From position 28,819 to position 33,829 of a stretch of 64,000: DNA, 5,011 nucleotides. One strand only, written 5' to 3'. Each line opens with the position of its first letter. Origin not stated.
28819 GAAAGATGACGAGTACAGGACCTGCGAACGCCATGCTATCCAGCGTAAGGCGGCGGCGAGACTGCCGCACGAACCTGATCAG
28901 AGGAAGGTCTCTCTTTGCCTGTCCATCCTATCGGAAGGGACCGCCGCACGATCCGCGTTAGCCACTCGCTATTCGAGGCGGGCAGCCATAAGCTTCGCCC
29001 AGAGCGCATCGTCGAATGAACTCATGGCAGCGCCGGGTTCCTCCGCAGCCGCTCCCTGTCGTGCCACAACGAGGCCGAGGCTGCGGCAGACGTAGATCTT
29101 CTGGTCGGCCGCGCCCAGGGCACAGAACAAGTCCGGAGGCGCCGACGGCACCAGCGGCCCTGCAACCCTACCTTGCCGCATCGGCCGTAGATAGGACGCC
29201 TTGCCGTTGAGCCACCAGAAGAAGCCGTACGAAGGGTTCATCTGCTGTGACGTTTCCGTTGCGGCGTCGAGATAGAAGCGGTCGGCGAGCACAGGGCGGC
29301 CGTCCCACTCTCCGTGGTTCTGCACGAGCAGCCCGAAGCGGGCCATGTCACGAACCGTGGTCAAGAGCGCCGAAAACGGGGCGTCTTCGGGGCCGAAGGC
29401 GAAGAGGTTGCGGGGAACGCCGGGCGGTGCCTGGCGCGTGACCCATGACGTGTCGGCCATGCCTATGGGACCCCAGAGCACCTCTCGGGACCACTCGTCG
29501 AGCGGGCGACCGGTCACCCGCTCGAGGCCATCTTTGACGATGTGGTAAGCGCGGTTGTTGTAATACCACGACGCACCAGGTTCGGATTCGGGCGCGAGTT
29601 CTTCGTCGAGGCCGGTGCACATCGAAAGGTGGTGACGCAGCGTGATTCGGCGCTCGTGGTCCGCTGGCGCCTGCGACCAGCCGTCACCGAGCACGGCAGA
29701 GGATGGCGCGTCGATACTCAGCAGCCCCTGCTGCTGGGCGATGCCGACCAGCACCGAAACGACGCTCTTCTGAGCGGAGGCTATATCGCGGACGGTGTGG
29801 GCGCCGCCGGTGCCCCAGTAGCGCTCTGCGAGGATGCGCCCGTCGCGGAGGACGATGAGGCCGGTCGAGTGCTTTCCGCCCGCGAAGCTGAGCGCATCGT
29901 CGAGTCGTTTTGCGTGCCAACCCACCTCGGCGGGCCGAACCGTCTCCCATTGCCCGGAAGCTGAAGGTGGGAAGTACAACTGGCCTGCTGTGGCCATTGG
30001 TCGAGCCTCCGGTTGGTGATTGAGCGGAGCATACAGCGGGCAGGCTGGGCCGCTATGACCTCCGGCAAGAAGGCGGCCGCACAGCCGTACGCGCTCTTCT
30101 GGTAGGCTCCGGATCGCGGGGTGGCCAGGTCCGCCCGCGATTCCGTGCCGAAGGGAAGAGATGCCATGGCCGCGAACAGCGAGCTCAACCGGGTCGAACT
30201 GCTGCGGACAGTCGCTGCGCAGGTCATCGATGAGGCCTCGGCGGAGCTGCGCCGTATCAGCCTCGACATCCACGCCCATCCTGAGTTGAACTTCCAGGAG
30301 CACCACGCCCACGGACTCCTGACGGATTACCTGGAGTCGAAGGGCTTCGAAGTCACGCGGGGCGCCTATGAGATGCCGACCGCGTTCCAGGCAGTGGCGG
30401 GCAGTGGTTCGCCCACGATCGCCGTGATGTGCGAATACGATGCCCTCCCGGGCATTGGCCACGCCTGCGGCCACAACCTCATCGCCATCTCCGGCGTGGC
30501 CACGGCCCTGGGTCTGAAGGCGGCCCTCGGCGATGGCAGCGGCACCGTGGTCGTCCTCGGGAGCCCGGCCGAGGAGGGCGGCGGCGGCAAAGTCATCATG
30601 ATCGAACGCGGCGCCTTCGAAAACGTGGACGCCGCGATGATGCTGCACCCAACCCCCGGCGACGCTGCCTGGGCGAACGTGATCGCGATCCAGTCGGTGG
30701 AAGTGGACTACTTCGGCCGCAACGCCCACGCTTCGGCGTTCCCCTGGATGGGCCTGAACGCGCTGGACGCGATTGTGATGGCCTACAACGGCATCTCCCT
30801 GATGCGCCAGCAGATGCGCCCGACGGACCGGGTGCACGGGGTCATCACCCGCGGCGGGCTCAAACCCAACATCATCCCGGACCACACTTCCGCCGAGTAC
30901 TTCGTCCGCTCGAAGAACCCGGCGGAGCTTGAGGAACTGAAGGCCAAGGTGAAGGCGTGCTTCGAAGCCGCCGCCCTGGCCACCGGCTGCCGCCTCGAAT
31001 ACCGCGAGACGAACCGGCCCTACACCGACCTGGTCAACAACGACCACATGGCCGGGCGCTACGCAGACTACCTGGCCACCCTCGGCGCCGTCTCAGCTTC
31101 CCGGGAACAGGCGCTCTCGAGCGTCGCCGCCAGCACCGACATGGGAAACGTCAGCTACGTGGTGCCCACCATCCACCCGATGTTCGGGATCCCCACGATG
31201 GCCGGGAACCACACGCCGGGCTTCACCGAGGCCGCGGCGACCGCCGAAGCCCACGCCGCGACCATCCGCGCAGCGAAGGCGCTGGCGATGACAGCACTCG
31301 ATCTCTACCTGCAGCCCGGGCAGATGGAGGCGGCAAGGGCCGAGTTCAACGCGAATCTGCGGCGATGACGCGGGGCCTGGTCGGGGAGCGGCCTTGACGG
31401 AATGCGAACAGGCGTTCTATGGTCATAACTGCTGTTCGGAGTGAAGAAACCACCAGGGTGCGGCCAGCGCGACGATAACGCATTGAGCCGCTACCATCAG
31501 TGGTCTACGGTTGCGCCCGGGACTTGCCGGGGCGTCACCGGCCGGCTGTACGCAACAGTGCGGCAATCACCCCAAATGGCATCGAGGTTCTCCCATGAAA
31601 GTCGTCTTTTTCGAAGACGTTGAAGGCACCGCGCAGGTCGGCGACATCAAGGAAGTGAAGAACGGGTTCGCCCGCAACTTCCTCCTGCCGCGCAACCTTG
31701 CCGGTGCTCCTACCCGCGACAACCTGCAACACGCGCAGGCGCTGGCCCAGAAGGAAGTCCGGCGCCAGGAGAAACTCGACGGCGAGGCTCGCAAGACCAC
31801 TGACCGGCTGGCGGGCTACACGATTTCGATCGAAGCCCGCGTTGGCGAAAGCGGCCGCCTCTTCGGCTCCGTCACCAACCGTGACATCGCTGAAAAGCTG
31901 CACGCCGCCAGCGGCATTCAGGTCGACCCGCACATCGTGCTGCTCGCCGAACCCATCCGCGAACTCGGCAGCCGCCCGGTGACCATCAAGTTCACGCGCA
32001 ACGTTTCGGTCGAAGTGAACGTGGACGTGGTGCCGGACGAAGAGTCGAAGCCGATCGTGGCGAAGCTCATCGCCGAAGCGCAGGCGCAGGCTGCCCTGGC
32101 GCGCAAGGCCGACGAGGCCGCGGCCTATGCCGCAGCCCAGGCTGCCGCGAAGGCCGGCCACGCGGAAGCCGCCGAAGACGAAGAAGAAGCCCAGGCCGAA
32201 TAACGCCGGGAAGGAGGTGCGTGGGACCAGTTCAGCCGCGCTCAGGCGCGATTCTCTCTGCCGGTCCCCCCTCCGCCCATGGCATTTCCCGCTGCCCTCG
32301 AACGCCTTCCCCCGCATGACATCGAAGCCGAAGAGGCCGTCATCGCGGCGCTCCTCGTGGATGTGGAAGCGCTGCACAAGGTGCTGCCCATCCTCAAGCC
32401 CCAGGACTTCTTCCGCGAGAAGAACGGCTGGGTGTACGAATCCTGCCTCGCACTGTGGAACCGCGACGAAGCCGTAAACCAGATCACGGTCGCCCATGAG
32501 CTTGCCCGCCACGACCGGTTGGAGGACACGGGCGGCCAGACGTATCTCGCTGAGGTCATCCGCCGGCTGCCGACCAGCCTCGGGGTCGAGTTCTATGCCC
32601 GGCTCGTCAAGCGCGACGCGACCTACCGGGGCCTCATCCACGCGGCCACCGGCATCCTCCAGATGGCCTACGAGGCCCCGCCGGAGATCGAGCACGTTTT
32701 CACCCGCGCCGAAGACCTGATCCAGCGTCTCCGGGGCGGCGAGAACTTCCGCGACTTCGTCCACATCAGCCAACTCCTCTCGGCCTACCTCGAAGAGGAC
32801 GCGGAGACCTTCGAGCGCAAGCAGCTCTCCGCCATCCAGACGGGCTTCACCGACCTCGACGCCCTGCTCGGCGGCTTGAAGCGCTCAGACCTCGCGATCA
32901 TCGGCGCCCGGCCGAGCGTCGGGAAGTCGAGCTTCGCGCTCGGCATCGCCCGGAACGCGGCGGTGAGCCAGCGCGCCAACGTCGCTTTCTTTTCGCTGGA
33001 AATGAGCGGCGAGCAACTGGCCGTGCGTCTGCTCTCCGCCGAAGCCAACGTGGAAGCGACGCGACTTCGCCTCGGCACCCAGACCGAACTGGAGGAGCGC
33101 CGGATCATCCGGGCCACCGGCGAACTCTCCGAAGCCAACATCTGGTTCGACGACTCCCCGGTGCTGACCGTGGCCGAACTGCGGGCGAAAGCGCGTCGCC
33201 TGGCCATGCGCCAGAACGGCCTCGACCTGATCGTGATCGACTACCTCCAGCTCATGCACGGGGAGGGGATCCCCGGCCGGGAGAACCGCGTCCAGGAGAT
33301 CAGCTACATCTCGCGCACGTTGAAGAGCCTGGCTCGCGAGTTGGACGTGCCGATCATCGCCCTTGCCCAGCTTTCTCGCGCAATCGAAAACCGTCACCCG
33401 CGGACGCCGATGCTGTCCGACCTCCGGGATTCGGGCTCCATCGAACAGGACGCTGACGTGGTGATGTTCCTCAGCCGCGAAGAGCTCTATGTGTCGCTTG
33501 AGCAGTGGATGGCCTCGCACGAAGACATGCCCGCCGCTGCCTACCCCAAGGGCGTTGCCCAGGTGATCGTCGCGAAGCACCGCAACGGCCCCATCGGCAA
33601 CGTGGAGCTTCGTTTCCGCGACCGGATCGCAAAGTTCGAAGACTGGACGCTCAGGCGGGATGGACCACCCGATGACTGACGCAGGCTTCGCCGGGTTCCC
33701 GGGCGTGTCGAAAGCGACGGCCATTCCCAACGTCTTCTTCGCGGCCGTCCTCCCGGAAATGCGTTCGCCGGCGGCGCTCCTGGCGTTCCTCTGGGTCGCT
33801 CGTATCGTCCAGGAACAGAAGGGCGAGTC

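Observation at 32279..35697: Replication module dnaB - DnaD-like - covalently duplicated DnaC/DnaI-like loader with zinc ribbon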

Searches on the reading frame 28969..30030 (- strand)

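Call 53: search_protein_families(library=pfam, proteins=[window:28969-30030:-], max_evalue=0.00001)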
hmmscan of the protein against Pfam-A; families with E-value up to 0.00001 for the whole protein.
window:28969-30030:- (353 aa): 1 family
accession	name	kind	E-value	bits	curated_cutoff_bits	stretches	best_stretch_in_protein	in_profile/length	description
PF00144.29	Beta-lactamase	-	2e-29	103.3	27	1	51-323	12-305/329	Beta-lactamase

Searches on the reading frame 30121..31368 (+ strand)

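Call 53: search_protein_families(library=pfam, proteins=[window:30121-31368:+], max_evalue=0.00001)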
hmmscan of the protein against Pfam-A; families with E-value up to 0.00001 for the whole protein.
window:30121-31368:+ (415 aa): 2 families
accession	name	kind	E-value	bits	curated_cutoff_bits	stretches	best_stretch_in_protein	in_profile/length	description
PF01546.33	Peptidase_M20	-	2.7e-11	44.2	24.6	1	110-371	10-191/206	Peptidase family M20/M25/M40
PF07687.19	M20_dimer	-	1.2e-10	41.8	21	1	192-286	8-104/107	Peptidase dimerisation domain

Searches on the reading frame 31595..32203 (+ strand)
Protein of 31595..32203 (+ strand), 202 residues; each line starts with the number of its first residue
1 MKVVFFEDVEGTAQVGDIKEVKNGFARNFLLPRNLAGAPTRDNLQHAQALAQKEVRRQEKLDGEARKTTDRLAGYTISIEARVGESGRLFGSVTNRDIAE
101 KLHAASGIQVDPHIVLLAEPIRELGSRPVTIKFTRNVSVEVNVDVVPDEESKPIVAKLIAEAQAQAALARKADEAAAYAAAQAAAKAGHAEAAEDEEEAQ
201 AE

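Call 3: search_protein_families(library=pfam, proteins=[window:31595-32203:+], max_evalue=0.01)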
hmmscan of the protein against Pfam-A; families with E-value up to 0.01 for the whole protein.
window:31595-32203:+ (202 aa): 2 families
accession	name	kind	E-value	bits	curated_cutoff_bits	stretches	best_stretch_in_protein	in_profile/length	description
PF03948.19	Ribosomal_L9_C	-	2.6e-23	82.7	23.2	1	64-146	2-85/86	Ribosomal protein L9, C-terminal domain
PF01281.25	Ribosomal_L9_N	-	2.7e-15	56.1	20.7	1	1-46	1-46/47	Ribosomal protein L9, N-terminal domain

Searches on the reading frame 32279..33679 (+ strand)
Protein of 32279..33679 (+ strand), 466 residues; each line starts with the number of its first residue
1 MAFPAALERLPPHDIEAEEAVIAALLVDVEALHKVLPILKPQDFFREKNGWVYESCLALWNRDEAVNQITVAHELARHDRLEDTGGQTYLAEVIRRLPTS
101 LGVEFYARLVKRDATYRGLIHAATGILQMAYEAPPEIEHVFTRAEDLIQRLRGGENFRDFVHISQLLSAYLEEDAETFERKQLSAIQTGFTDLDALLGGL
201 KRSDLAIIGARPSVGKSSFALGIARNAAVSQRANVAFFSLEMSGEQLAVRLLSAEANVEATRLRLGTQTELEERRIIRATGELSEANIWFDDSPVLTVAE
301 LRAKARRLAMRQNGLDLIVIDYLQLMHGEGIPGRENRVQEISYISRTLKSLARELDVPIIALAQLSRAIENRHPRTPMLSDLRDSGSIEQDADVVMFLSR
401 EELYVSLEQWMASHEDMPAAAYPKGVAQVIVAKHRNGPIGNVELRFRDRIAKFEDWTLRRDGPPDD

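Call 3: search_protein_families(library=pfam, proteins=[window:32279-33679:+], max_evalue=0.01)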
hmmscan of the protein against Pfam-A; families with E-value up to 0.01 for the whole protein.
window:32279-33679:+ (466 aa): 3 families
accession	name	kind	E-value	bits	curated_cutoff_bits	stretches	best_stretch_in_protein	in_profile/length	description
PF03796.21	DnaB_C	-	1.2e-97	326.7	27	1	186-455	2-255/255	DnaB-like helicase C terminal domain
PF00772.26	DnaB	-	2.5e-26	92.1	23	1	11-111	2-102/103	DnaB-like helicase N terminal domain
PF13481.12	AAA_25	-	9.4e-14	51.9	27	1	180-365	7-190/195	AAA domain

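Call 4: search_protein_families(library=ncbifam, proteins=[window:32279-33679:+], max_evalue=0.01)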
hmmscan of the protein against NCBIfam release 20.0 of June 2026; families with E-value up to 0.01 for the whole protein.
window:32279-33679:+ (466 aa): 18 families
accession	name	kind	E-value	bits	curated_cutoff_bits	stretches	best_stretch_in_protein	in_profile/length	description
TIGR00665.1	DnaB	equivalog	9.7e-147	489.3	385.25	1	10-456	1-433/435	replicative DNA helicase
NF004384.0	PRK05748.1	equivalog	4.8e-138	460.5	525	1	8-457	7-443/452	replicative DNA helicase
NF005852.0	PRK07773.1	equivalog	2.2e-136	456.4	780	2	7-387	20-398/886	replicative DNA helicase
NF006606.0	PRK09165.1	equivalog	1.4e-122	409.8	540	1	9-458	19-489/497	replicative DNA helicase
NF004109.0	PRK05595.1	equivalog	4.6e-116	388.1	737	1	12-456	9-438/444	replicative DNA helicase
TIGR03600.1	phage_DnaB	exception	9.9e-113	377.3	498.65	1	15-446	2-421/421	phage replicative helicase, DnaB family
NF040583.1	dnaB_SPI-7_type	exception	2.7e-99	333.2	655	1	12-456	2-434/434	SPI-7-type island replicative DNA helicase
NF006306.0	PRK08506.1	equivalog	1.6e-98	330.4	596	1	14-457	6-452/472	replicative DNA helicase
NF006443.0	PRK08760.1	equivalog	2.8e-98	329.3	741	1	9-456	31-467/476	replicative DNA helicase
NF005424.0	PRK07004.1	equivalog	1.7e-96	323.6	834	1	9-457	13-452/460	replicative DNA helicase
NF006458.0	PRK08840.1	equivalog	5.6e-94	315.4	884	1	9-456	18-456/464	replicative DNA helicase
NF005369.0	PRK06904.1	equivalog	2.3e-92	310.2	809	1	9-457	23-465/474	replicative DNA helicase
NF005945.0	PRK08006.1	equivalog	3.7e-91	306.3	898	1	9-456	25-463/471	replicative DNA helicase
NF004967.0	PRK06321.1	equivalog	1e-88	298.3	751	1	10-457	15-466/472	replicative DNA helicase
NF005240.0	PRK06749.1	subfamily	5.2e-70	236.4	686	1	14-454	5-425/428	replicative DNA helicase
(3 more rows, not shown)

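Call 68: search_protein_families(library=phrogs, proteins=[window:32279-33676:+], max_evalue=0.00001)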
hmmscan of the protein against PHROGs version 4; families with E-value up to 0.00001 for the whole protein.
window:32279-33676:+ (466 aa): 6 families
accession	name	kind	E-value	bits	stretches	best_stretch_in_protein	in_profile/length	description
phrog_19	-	DNA, RNA and nucleotide metabolism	8e-106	356.3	1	10-446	156-571/621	DnaB-like replicative helicase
phrog_243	-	DNA, RNA and nucleotide metabolism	1e-49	169.9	1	182-456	17-268/273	DnaB-like replicative helicase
phrog_11530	-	unknown function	9e-40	137.5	1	284-448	2-150/184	-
phrog_239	-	DNA, RNA and nucleotide metabolism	4.2e-34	119.6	1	169-454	323-597/801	DNA primase/helicase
phrog_19347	-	unknown function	5.7e-13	50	1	382-455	1-78/79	-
phrog_97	-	other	1.3e-06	28.9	1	182-274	46-138/506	UvsX-like recombinase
